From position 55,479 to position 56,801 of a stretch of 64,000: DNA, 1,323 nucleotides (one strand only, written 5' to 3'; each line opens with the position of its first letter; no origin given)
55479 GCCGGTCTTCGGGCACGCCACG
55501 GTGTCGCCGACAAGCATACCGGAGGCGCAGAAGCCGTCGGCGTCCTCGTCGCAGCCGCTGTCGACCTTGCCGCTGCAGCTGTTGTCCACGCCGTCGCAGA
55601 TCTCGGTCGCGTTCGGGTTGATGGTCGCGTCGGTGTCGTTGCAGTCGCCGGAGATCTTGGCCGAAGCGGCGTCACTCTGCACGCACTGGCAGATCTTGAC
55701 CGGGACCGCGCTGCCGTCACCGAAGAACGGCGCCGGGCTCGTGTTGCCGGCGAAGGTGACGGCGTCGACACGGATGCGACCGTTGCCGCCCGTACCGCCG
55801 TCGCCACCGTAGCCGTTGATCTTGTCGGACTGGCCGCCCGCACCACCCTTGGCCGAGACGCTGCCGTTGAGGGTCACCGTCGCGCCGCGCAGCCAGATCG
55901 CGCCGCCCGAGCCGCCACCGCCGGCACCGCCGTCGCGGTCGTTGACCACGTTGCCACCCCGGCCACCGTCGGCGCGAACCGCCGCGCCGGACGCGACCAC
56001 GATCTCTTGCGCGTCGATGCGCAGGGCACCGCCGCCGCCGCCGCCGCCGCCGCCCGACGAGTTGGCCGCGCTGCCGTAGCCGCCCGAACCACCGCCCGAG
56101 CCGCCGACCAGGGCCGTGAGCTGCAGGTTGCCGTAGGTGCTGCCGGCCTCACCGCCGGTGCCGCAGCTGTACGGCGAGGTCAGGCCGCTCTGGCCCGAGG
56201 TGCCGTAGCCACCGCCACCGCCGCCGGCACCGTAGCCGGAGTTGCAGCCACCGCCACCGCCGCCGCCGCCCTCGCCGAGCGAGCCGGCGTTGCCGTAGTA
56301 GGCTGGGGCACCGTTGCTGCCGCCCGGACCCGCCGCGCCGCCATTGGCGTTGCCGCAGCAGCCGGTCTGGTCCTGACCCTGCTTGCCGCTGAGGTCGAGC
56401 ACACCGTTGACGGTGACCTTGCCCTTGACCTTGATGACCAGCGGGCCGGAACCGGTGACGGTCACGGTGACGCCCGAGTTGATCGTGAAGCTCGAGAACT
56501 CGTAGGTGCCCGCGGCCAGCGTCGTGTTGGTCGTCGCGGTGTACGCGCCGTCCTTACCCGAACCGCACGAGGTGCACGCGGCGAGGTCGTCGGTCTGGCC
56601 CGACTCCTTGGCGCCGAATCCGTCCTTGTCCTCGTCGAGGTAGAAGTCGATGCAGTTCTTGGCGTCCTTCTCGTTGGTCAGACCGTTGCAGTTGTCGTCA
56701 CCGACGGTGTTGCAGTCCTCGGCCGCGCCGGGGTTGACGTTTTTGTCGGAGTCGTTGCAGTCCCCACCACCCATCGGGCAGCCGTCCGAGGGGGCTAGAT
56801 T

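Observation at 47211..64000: Giant (>16.8 kb, >5590 codon) secreted mosaic protein gene running off the window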

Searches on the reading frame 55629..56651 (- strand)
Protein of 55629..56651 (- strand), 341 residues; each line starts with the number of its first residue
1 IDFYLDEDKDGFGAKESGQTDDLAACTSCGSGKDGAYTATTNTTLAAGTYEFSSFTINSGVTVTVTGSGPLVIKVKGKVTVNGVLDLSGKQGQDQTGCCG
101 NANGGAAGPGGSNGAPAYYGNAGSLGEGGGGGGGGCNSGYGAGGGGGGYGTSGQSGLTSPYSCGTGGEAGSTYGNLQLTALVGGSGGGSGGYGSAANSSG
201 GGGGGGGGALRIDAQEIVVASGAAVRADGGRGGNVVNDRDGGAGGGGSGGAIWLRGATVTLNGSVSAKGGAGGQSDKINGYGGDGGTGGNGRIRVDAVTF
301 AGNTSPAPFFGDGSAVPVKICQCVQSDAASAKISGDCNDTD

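Call 10: search_protein_families(library=pfam, proteins=[window:55629-56651:-], max_evalue=5)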
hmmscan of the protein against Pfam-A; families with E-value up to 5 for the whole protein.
window:55629-56651:- (341 aa): 0 families

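Call 35: find_homologous_proteins(query=window:55629-56651:-, max_evalue=0.001)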
Query window:55629-56651:- (341 aa): 657 proteins with E <= 0.001 among 8000 candidates; the best 120 are listed.
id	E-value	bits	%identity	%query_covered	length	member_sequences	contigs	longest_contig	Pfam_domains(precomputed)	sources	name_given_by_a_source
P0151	1.6e-73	266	55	91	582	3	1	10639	-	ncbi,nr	ncbi:MAG: hypothetical protein FJ087_12805, partial [Deltaproteobacteria bacterium]|nr:hypothetical 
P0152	4.2e-44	169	56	20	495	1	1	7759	-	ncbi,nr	ncbi:MAG: hypothetical protein HY722_07240, partial [Planctomycetes bacterium]|nr:hypothetical prote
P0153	3.2e-40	156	42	81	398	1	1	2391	-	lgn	-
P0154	1.4e-37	148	62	21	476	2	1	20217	PF18962.8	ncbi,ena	ncbi:MAG TPA: T9SS type A sorting domain-containing protein [Bacteroidia bacterium]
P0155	1.6e-37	148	45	83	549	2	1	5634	-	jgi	jgi:hypothetical protein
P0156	3.0e-34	137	65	18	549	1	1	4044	-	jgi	-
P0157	1.2e-32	132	56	19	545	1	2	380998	PF13573.13,PF18962.8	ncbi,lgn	-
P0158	1.8e-32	131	62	21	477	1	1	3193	PF18962.8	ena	-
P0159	2.2e-32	131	62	21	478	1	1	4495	PF18962.8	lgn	-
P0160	2.1e-31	127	57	21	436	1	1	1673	-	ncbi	ncbi:MAG: hypothetical protein ACRC3B_13215, partial [Bacteroidia bacterium]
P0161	2.2e-31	127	59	20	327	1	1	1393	-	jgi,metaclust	metaclust:\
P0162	2.3e-31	127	41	79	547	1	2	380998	PF13573.13,PF18962.8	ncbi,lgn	-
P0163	3.3e-31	127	50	23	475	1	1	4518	PF18962.8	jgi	jgi:hypothetical protein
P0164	4.2e-31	126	47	24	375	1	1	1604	-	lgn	-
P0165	5.8e-31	126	39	38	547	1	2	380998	PF13573.13,PF18962.8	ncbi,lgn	-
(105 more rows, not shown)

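Call 47: predict_structure(alignment_id=A2)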
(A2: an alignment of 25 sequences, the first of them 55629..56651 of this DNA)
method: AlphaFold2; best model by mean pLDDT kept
length: 341 residues; sequences in the alignment: 25
mean_pLDDT: 85.9   pTM: 0.82
mean pLDDT of the five models: 85.9, 85.7, 85.6, 85.0, 84.9
residues with pLDDT >= 90: 236; 70-90: 49; 50-70: 9; < 50: 47
segments of 3 or more residues with pLDDT < 50: 1-23, 317-327, 329-341
pLDDT, mean of each block of 10 residues (from residue 1): 41 43 62 95 98 98 98 96 99 92 97 95 95 89 95 94 88 89 97 81 98 97 98 91 97 96 98 88 94 95 95 56 41 39 34
secondary structure, 60 per line:
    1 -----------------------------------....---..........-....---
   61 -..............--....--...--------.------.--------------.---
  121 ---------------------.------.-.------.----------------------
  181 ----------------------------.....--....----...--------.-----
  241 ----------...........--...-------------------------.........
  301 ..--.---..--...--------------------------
elements in order: E36-39 E43-52 E54-57 E62-75 E78-81 E84-86 E209-213 E216-219 E224-226 E251-261 E264-266 E292-302

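Call 50: fold_search(model_id=the predicted structure, library=pdb)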
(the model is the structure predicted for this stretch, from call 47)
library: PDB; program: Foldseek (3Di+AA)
matches with E <= 10: 17; with E <= 0.001: 0
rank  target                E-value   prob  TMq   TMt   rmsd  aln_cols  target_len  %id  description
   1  9d93_Qb               5.4e-01  0.03  0.13  0.16  17.2       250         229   19  Mycobacteriophage Bxb1 tail tip - Composite map and model (released 2024-09-25)
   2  7w1c_D                6.6e-01  0.03  0.14  0.10  15.3       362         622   10  Crystal structure of Klebsiella pneumoniae K1 capsule-specific polysaccharide lyase in a P1 crystal form (released 2022-05-18)
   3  4nuh                  7.0e-01  0.41  0.20  0.31  13.1       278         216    7  Crystal structure of mLeIBP, a capping head region swapped mutant of ice-binding protein (released 2014-04-16)
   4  7w1c_B                1.1e+00  0.02  0.16  0.10  17.6       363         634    9  Crystal structure of Klebsiella pneumoniae K1 capsule-specific polysaccharide lyase in a P1 crystal form (released 2022-05-18)
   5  7w1d_D                1.1e+00  0.02  0.14  0.10  16.2       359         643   10  Crystal structure of Klebsiella pneumoniae K1 capsule-specific polysaccharide lyase in a C2 crystal form (released 2022-05-18)
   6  7w1c_A                1.3e+00  0.01  0.14  0.09  17.0       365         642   10  Crystal structure of Klebsiella pneumoniae K1 capsule-specific polysaccharide lyase in a P1 crystal form (released 2022-05-18)
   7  7w1c_C                1.4e+00  0.02  0.14  0.09  15.4       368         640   10  Crystal structure of Klebsiella pneumoniae K1 capsule-specific polysaccharide lyase in a P1 crystal form (released 2022-05-18)
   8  3uyv_A                1.7e+00  0.21  0.20  0.29  13.7       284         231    9  Crystal structure of a glycosylated ice-binding protein (LeIBP) from Arctic yeast (released 2012-02-29)
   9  7w1d_H                2.8e+00  0.01  0.14  0.09  15.9       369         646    9  Crystal structure of Klebsiella pneumoniae K1 capsule-specific polysaccharide lyase in a C2 crystal form (released 2022-05-18)
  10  7w1c_E                3.1e+00  0.01  0.14  0.09  16.7       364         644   11  Crystal structure of Klebsiella pneumoniae K1 capsule-specific polysaccharide lyase in a P1 crystal form (released 2022-05-18)
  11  8cpk_B                4.3e+00  0.04  0.20  0.19  12.6       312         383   12  Crystal structure of EtpA secretion domain from Enterotoxigenic Escherichia coli (released 2024-01-10)
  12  6eio                  4.8e+00  0.10  0.21  0.31  14.4       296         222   10  Crystal structure of an ice binding protein from an Antarctic Biological Consortium (released 2018-03-28)
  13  5uyt_B                5.0e+00  0.09  0.19  0.16  15.7       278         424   10  Crystal structure of ice binding protein from an Antarctic bacterium Flavobacteriaceae (released 2017-10-25)
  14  3uyu_B                5.9e+00  0.03  0.15  0.21  15.0       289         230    9  Structural basis for the antifreeze activity of an ice-binding protein (LeIBP) from Arctic yeast (released 2012-02-15)
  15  2odl                  6.9e+00  0.01  0.14  0.13  13.5       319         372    8  Crystal structure of the HMW1 secretion domain from Haemophilus influenzae (released 2007-08-21)
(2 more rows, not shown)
